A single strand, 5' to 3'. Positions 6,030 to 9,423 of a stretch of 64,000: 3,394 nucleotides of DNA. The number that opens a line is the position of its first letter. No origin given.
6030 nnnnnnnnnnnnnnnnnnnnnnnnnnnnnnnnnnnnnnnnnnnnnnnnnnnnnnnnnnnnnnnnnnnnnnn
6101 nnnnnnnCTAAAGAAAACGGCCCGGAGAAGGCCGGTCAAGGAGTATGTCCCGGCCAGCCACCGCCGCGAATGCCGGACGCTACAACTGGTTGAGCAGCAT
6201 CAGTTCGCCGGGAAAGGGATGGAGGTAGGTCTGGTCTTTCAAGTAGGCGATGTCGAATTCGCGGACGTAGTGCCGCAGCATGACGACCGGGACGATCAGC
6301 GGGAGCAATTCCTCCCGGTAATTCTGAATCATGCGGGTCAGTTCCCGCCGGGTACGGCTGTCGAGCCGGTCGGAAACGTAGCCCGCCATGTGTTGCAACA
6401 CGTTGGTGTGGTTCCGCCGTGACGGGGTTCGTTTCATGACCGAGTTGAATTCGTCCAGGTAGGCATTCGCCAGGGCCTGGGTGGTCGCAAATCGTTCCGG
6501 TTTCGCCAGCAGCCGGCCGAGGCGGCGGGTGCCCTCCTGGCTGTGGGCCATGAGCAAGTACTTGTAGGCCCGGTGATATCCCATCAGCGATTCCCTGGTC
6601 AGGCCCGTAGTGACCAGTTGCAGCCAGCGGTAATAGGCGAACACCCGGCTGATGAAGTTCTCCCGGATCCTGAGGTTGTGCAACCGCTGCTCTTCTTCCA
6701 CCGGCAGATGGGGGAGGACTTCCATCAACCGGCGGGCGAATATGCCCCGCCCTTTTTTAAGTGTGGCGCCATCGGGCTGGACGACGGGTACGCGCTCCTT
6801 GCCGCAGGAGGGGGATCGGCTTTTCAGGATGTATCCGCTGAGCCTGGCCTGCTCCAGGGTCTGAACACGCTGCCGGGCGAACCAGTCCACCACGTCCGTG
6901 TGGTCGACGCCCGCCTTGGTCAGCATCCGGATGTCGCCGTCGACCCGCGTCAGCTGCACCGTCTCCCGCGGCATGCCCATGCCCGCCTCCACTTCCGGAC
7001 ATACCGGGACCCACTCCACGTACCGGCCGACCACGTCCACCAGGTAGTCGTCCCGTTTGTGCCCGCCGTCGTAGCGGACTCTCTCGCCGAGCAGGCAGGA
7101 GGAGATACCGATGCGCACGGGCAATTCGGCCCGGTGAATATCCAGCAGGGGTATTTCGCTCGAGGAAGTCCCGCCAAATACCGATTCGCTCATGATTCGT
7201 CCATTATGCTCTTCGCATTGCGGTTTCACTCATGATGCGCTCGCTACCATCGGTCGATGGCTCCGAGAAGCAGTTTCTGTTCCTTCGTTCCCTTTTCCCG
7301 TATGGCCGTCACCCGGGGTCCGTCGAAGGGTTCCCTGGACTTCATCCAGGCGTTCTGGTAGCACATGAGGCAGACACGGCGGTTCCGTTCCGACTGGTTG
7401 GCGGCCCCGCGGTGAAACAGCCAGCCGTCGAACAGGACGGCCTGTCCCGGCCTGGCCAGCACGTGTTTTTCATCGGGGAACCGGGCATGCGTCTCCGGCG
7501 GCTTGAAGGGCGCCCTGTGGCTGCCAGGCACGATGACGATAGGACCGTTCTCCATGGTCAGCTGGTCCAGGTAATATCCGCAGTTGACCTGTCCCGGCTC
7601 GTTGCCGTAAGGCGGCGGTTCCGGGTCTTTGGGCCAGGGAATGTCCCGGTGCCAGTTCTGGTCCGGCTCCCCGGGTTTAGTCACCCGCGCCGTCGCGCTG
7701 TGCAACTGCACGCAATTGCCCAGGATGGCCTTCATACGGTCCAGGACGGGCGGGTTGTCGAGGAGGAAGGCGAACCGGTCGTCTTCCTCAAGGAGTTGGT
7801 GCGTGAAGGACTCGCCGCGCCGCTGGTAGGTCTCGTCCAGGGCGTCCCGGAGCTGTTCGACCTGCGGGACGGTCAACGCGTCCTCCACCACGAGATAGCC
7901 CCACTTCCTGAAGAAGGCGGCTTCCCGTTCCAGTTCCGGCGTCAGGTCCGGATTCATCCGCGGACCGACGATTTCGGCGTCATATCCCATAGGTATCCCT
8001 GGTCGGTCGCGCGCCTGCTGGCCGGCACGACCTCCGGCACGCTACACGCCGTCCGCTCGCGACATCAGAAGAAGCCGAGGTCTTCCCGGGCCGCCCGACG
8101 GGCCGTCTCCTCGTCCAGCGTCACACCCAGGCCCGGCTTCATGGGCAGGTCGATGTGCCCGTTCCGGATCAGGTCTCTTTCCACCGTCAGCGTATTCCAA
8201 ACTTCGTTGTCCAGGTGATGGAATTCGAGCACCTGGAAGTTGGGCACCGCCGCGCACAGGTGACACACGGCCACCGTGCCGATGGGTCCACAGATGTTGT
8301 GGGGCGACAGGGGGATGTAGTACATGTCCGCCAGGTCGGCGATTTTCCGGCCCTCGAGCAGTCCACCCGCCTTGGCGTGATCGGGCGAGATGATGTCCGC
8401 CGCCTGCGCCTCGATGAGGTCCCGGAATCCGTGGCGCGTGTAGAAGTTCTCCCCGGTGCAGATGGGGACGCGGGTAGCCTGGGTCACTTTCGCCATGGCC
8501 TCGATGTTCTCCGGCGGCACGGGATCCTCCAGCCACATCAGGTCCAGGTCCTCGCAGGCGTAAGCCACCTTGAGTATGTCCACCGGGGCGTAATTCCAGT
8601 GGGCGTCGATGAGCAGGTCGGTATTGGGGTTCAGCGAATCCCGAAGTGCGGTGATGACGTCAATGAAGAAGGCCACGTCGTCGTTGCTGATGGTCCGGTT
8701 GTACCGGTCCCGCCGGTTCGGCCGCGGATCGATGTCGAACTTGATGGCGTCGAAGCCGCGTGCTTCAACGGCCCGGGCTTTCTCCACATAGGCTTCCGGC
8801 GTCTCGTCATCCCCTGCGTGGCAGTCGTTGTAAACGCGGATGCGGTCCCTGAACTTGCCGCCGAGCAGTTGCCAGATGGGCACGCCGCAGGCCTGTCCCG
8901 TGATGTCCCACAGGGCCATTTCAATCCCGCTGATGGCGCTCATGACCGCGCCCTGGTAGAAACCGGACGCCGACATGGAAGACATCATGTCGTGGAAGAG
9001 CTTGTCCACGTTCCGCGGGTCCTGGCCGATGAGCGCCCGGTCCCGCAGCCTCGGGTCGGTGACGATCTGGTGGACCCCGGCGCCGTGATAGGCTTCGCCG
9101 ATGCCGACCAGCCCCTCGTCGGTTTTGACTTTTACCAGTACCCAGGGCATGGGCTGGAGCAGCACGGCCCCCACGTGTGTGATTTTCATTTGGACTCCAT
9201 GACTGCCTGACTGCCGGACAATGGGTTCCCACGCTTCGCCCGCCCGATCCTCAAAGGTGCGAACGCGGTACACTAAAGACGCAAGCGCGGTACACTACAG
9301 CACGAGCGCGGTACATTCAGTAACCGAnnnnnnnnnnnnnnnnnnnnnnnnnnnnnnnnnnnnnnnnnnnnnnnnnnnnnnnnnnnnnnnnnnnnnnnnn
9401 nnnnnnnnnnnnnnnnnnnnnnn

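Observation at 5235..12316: Seven-gene minus-strand array carrying three PhyH dioxygenase paralogs, two enolase-superfamily dehydratases, a TudS-like DUF523/DUF1722 protein and an orphan hypothetical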

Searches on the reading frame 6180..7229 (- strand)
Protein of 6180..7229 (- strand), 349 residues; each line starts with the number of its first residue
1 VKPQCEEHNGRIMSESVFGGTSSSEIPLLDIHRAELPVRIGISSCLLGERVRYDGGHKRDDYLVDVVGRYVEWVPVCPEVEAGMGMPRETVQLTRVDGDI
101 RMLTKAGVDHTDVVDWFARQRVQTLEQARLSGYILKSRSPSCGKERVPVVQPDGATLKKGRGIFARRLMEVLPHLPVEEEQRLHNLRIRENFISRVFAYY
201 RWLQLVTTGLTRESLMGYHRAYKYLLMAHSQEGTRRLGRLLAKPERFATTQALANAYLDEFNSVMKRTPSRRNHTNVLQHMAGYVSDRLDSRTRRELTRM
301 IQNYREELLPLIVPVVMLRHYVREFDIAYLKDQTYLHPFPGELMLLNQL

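Call 3: search_protein_families(library=pfam, proteins=[window:6180-7229:-], max_evalue=0.01)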
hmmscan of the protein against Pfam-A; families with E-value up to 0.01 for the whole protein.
window:6180-7229:- (349 aa): 2 families
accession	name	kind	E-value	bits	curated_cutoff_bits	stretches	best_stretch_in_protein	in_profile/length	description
PF04463.17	2-thiour_desulf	-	1.3e-39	135.9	34.7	1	40-180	1-141/141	2-thiouracil desulfurase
PF08349.16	DUF1722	-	9.4e-38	129.5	22.5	1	223-340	1-117/117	Protein of unknown function (DUF1722)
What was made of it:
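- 6180..7229 (-): RudS-like TudS(DUF523)+DUF1722 fusion; probably not part of the catabolic chemistry. Both Pfam domains above cut-off (call 3).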

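Call 7: search_protein_families(library=ncbifam, proteins=[window:6180-7229:-], max_evalue=0.01)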
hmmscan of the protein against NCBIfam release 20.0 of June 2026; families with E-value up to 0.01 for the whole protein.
window:6180-7229:- (349 aa): 1 family
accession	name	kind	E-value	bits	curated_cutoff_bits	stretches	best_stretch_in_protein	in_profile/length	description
NF007549.0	PRK10167.1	equivalog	7.5e-31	107.1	237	1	190-341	8-159/169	hypothetical protein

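Call 53: search_solved_structures(query=window:6180-7229:-, max_evalue=0.001, show_alignments=1)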
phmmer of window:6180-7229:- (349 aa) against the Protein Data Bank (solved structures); distinct sequences matched with E-value up to 0.001: 1.
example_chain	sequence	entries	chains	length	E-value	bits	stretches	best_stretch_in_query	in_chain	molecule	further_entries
6z92_A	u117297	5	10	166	2e-08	37.1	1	39-157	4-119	DUF523 domain-containing protein | TudS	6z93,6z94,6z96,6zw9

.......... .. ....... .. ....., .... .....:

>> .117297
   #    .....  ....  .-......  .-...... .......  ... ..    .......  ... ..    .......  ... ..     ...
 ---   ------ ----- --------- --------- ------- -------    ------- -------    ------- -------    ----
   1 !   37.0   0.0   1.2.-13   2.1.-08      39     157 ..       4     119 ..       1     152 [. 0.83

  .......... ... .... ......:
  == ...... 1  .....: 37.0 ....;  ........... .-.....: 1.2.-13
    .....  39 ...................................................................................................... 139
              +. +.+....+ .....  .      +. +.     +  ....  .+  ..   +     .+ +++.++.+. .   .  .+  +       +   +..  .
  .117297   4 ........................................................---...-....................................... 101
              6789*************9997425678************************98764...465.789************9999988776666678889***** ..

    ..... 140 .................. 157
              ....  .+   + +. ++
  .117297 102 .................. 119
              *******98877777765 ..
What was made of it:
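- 6180..7229 (-): Three Cys ligands, the CPE Glu and SPSCG align with TudS 6z92 (call 53).
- On RudS (TudS + DUF1722 tRNA s4U desulfidase): SSCLLG, VCPEV and SPSCG align with TudS 6z92 (call 53).
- Closest known: RudS. Same: Same two-domain architecture, with all three [4Fe-4S] Cys ligands, the CPE Glu and the SPSCG motif (calls 3, 53).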

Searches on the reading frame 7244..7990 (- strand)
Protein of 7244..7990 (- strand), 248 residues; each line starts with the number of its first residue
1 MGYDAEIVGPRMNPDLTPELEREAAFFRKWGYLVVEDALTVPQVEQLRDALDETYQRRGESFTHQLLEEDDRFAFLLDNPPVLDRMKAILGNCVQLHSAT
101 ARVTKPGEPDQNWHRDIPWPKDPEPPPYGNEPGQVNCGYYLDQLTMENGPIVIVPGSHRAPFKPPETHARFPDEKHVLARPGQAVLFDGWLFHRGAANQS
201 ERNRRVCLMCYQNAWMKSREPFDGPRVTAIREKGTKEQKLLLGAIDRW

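Call 3: search_protein_families(library=pfam, proteins=[window:7244-7990:-], max_evalue=0.01)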
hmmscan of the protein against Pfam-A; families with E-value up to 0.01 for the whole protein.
window:7244-7990:- (248 aa): 2 families
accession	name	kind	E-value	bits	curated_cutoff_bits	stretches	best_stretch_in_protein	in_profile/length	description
PF05721.19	PhyH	-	7.2e-23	82.4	22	1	27-206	1-213/213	Phytanoyl-CoA dioxygenase (PhyH)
PF13759.12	2OG-FeII_Oxy_5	-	0.00051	20.8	27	1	162-207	53-97/101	Putative 2OG-Fe(II) oxygenase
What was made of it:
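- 7244..7990 (-): PhyH248: PhyH-family oxygenase, variably present. Pfam PhyH 82 bits (call 3).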

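Call 7: search_protein_families(library=ncbifam, proteins=[window:7244-7990:-], max_evalue=0.01)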
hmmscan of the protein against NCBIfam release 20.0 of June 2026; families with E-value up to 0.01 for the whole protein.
window:7244-7990:- (248 aa): 2 families
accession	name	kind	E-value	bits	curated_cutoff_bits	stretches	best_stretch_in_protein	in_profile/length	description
TIGR02408.1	ectoine_ThpD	equivalog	1.4e-05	24.6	336.5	1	72-160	85-171/277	ectoine hydroxylase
NF052437.1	MPhHdxlPhnYGIM8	equivalog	0.003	17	500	1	66-213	69-215/260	methylphosphonate hydroxylase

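Call 35: search_solved_structures(query=window:7244-7990:-, max_evalue=0.001)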
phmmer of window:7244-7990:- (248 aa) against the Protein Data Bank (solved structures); distinct sequences matched with E-value up to 0.001: 18.
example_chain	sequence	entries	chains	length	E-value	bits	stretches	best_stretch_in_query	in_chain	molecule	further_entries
5nch_A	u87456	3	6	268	2.3e-07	33.7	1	27-161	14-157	Leucine hydroxylase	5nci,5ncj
4nao_A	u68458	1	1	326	4.8e-07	32.7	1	105-207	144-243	Putative oxygenase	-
9wyc_A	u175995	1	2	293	3.3e-06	29.9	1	85-201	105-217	Oxidoreductase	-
4mhr_A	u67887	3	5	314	4.9e-06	29.4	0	18-161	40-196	Ectoine hydroxylase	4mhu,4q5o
7wpy_A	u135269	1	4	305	1.6e-05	27.7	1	105-221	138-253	Dioxygenase andA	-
5zm2_A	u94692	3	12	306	1.9e-05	27.4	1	105-221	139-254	Dioxygenase andA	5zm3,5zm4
3emr_A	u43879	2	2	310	5e-05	26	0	66-159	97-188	EctD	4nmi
8zyb_E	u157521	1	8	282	6.7e-05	25.6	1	104-216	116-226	DhiD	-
7vbq_B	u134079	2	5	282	0.00012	24.8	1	96-206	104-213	Fe(II)/(alpha)ketoglutarate-dependent dioxygenase TlxI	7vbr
7dzz_A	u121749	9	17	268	0.00015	24.5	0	27-160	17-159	Phytanoyl-CoA dioxygenase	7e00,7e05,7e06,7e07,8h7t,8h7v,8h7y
7e01_A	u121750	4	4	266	0.00015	24.4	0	27-160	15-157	Phytanoyl-CoA dioxygenase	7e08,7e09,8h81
7eyw_C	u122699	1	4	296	0.00019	24.2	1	100-206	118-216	2-oxoglutarate/Fe(II)-dependent dioxygenase SptF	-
7eyr_C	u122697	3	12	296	0.00019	24.1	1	106-206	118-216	2-oxoglutarate/Fe(II)-dependent dioxygenase SptF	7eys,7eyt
7eyu_B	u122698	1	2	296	0.00022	23.9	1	106-206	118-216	2-oxoglutarate/Fe(II)-dependent dioxygenase SptF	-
7dt0_A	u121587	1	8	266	0.00023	23.9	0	27-160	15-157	Phytanoyl-CoA dioxygenase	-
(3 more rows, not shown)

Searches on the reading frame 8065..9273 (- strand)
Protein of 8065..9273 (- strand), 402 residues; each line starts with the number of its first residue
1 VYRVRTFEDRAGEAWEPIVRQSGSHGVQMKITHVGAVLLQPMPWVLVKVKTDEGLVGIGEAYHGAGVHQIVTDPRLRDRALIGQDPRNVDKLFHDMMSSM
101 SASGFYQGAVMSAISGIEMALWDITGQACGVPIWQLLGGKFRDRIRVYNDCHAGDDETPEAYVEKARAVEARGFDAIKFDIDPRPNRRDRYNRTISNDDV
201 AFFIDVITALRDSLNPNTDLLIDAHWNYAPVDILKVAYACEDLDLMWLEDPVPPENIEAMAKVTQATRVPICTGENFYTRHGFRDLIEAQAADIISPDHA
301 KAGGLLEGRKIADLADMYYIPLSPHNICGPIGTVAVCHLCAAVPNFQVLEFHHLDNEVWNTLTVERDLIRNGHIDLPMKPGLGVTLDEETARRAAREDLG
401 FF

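Call 3: search_protein_families(library=pfam, proteins=[window:8065-9273:-], max_evalue=0.01)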
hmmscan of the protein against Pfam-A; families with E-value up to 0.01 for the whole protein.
window:8065-9273:- (402 aa): 2 families
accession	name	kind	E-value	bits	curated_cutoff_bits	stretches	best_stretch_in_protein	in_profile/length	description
PF13378.12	MR_MLE_C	-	8.6e-64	215.7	29.4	1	162-389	2-218/219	Enolase C-terminal domain-like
PF02746.21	MR_MLE_N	-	1.8e-18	67.3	22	1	40-138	24-117/117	Mandelate racemase / muconate lactonizing enzyme, N-terminal domain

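Call 7: search_protein_families(library=ncbifam, proteins=[window:8065-9273:-], max_evalue=0.01)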
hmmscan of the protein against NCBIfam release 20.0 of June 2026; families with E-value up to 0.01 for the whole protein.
window:8065-9273:- (402 aa): 15 families
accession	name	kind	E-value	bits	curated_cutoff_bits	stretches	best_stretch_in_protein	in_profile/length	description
NF010624.0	PRK14017.1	equivalog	1.3e-76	258.2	311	1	29-397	1-363/382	galactonate dehydratase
NF040790.2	glucon_galact_dh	equivalog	5.3e-65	219.7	750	1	45-393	26-368/390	bifunctional D-gluconate/D-galactonate dehydratase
NF043051.1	ManoateDhtManD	equivalog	8.6e-57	192.8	550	2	202-393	190-382/403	D-mannonate dehydratase ManD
NF011654.0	PRK15072.1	subfamily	2.9e-55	187.8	430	2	201-393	190-383/404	D-galactonate dehydratase family protein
NF040866.1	AraD_Arch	equivalog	2e-45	155.4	650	1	40-390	30-365/372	arabinonate dehydratase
NF047820.1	TalGalacDh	equivalog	5.9e-43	147.2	500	1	44-392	38-362/371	L-talarate/galactarate dehydratase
TIGR02534.1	mucon_cyclo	subfamily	5.7e-34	117.8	334.95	1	43-396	28-367/368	muconate/chloromuconate family cycloisomerase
NF011968.0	PRK15440.1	equivalog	1.1e-31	110.1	393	1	45-391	60-388/395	L-rhamnonate dehydratase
NF043002.1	HProlDhtase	equivalog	1.7e-24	86.4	500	1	46-387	35-355/366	cis-3-hydroxy-L-proline dehydratase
TIGR01928.1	menC_lowGC_arch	equivalog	3.1e-12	46.2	200.65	1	89-315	68-271/325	o-succinylbenzoate synthase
NF041118.1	A_G_epim_Thtga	equivalog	7.3e-12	45.1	500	1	45-303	32-269/341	L-Ala-D/L-Glu epimerase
TIGR03247.1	glucar-dehydr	equivalog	1.1e-09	37.5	828.7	1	205-394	214-405/441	glucarate dehydratase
NF011708.0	PRK15129.1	equivalog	2.6e-08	33.3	343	1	113-368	87-312/321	L-Ala-D/L-Glu epimerase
NF042940.1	racemase_DgcA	equivalog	5.2e-08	32.5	400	1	115-315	86-259/323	N-acetyl-D-Glu racemase DgcA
NF002782.0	PRK02901.1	equivalog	0.0031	16.5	288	1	205-345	122-260/328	o-succinylbenzoate synthase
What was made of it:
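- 8065..9273 (-): MLE402: galactonate-dehydratase-like enolase-superfamily enzyme (probable start ATG 9189, 374 aa). NCBIfam galactonate dehydratase 258 bits, below the 311-bit cut-off (call 7).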

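Call 19: search_solved_structures(query=window:8065-9273:-, max_evalue=1e-20)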
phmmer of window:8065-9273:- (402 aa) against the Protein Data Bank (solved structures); distinct sequences matched with E-value up to 1e-20: 90 (the best 60 are shown).
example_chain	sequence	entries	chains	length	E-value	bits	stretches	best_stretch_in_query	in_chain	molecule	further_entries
2qq6_A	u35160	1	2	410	3.6e-90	305.9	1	31-396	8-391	Mandelate racemase/muconate lactonizing enzyme-like protein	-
4j3z_A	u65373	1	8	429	1.7e-58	201.6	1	44-391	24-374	Mandelate racemase/muconate lactonizing enzyme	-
2gl5_A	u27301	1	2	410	2.1e-57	198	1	45-392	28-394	putative dehydratase protein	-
4e6m_A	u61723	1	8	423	2.5e-57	197.7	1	45-392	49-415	Putative dehydratase protein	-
4e4u_A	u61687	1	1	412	6e-57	196.5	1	39-393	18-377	Mandalate racemase/muconate lactonizing enzyme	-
3rcy_A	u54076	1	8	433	8.3e-57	196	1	44-393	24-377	Mandelate racemase/muconate lactonizing enzyme-like protein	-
2o56_A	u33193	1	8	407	1.7e-55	191.7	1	45-394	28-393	Putative mandelate racemase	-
2pod_A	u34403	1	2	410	1.6e-54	188.5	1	173-390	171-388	Mandelate racemase / muconate lactonizing enzyme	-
2poz_A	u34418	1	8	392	1.1e-53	185.7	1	29-387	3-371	Putative dehydratase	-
4e5t_A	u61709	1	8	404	4.3e-51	177.2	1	44-393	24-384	Mandelate racemase / muconate lactonizing enzyme, C-terminal domain protein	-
3t4w_A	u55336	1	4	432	6.3e-51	176.7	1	43-393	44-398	Mandelate racemase/muconate lactonizing enzyme family protein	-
4jn7_A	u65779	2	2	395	1.3e-48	169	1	41-389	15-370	ENOLASE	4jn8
3rr1_A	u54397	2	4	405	6.9e-47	163.4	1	29-392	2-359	Putative D-galactonate dehydratase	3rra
2ox4_A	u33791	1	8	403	9.5e-47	162.9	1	41-389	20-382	Putative mandelate racemase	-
4dx3_A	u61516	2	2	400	2.2e-45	158.4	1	192-389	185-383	Mandelate racemase / muconate lactonizing enzyme family protein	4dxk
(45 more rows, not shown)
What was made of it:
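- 8065..9273 (-): PDB best hit 2qq6, 306 bits, function unknown (call 19).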

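Call 88: find_related_loci(query=window:8065-9189:-, collection=metagenome_contigs, flank=3000)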
Query window:8065-9189:- (374 aa) in metagenome_contigs; peptide patterns used: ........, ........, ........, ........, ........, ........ (x = any residue, [..] = any of these).
162 stretches matched a pattern; 119 encode a relative of the query (tblastn E <= 1e-3); the best 80 are kept; 80 distinct loci.
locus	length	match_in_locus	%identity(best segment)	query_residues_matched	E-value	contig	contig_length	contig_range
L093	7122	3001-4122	98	1-374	0e+0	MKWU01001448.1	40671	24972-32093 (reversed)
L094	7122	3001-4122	86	1-374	0e+0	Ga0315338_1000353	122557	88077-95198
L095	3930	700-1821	86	1-374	0e+0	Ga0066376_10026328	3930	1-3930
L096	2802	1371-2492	86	1-374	0e+0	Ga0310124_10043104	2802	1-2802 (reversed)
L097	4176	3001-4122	85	1-374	0e+0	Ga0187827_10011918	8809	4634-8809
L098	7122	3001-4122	85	1-374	0e+0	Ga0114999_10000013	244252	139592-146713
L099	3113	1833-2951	79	1-374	0e+0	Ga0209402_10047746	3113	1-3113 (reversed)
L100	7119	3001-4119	79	1-374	0e+0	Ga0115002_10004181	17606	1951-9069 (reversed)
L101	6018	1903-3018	82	1-374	0e+0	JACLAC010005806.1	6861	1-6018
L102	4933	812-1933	78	1-374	0e+0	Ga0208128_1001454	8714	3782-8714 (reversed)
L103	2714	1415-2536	79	1-374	0e+0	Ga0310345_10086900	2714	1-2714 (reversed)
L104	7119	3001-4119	79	1-374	0e+0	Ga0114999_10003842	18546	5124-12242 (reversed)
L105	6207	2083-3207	80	1-374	0e+0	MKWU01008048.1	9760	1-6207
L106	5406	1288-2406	78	1-374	0e+0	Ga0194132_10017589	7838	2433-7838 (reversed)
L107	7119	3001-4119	79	1-374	0e+0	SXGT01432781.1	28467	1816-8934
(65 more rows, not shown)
